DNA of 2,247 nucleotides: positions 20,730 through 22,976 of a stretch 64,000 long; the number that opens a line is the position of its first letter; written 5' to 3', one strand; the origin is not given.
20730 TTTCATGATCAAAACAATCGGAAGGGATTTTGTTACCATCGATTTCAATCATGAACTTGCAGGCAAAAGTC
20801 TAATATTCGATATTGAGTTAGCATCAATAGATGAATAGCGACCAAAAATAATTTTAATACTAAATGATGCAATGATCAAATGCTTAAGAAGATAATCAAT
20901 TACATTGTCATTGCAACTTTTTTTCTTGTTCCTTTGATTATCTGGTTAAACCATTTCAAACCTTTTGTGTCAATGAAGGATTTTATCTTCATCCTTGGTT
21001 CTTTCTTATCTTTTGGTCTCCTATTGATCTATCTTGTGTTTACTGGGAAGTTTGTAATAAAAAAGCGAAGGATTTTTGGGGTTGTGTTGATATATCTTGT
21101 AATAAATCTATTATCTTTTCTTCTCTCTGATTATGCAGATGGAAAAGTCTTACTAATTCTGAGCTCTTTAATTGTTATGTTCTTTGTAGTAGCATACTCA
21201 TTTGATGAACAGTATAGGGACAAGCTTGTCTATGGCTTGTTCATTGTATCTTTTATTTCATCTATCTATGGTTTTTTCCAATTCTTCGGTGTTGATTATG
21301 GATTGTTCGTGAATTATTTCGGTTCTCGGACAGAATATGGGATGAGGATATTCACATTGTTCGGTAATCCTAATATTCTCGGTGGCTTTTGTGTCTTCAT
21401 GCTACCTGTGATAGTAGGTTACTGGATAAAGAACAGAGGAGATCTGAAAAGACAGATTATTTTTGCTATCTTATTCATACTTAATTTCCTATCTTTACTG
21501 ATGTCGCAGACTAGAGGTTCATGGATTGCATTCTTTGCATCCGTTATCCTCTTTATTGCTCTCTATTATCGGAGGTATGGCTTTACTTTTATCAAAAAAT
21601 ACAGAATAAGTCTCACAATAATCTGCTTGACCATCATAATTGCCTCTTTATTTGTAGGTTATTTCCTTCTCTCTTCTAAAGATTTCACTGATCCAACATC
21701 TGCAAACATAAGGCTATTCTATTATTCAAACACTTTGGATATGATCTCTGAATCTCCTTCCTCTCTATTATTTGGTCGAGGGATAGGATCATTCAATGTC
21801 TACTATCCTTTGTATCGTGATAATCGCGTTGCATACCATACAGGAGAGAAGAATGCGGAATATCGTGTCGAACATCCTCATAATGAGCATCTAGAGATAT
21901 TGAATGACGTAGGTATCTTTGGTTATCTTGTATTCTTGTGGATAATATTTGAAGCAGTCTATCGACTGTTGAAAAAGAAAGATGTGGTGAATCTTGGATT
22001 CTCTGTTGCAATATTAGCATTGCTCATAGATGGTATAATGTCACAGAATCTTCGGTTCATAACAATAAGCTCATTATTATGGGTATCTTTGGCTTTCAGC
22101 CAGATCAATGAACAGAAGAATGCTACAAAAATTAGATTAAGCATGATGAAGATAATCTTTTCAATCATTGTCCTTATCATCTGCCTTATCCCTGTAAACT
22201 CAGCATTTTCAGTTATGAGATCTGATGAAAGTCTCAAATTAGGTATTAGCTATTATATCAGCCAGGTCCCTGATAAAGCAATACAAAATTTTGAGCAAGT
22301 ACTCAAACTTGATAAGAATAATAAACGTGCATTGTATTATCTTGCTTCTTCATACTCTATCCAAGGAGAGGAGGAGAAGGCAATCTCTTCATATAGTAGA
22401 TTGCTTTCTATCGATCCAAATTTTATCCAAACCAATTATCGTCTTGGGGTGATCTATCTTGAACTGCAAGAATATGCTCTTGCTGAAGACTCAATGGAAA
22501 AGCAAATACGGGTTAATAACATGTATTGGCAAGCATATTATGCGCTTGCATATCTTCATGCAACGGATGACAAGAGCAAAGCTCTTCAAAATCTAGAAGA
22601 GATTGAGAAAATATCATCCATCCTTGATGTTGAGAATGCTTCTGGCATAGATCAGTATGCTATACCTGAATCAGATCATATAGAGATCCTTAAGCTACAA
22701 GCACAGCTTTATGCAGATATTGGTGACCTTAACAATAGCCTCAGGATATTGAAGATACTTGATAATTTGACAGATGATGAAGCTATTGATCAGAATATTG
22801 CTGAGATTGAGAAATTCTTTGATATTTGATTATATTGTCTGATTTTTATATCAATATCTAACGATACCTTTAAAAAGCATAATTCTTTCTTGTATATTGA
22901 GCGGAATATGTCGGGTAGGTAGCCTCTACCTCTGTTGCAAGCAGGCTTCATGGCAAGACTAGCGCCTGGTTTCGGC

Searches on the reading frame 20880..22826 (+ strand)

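Call 30: search_protein_families(library=pfam, proteins=[window:20880-22826:+], max_evalue=0.001)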
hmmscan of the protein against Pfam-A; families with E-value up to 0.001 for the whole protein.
window:20880-22826:+ (649 aa): 11 families
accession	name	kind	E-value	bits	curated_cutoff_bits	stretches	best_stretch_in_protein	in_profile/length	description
PF04932.20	Wzy_C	-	6.6e-21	75.1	31.7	1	198-353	2-149/149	O-Antigen ligase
PF07719.23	TPR_2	-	3e-12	46.1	27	1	483-514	2-33/34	Tetratricopeptide repeat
PF13414.12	TPR_11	-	1e-10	41.6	26.8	1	492-529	4-41/42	TPR repeat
PF13181.12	TPR_8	-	8.5e-10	38.5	25.7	0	483-514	2-33/34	Tetratricopeptide repeat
PF00515.34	TPR_1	-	1.3e-09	37.9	27.8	1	483-515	2-34/34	Tetratricopeptide repeat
PF13432.12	TPR_16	-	2e-08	34.9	32.7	1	453-514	2-63/65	Tetratricopeptide repeat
PF13431.12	TPR_17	-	2.4e-08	34.1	24.4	0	471-502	2-33/34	Tetratricopeptide repeat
PF14559.12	TPR_19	-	4.1e-07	30.7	25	0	464-502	7-45/68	Tetratricopeptide repeat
PF13174.12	TPR_6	-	2.1e-06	28.4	26.3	0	484-514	2-32/33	Tetratricopeptide repeat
PF13424.12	TPR_12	-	3.2e-05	24.5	30.1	0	453-512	8-75/77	Tetratricopeptide repeat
PF13428.12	TPR_14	-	0.00021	22.1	23.5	0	483-523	2-42/44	Tetratricopeptide repeat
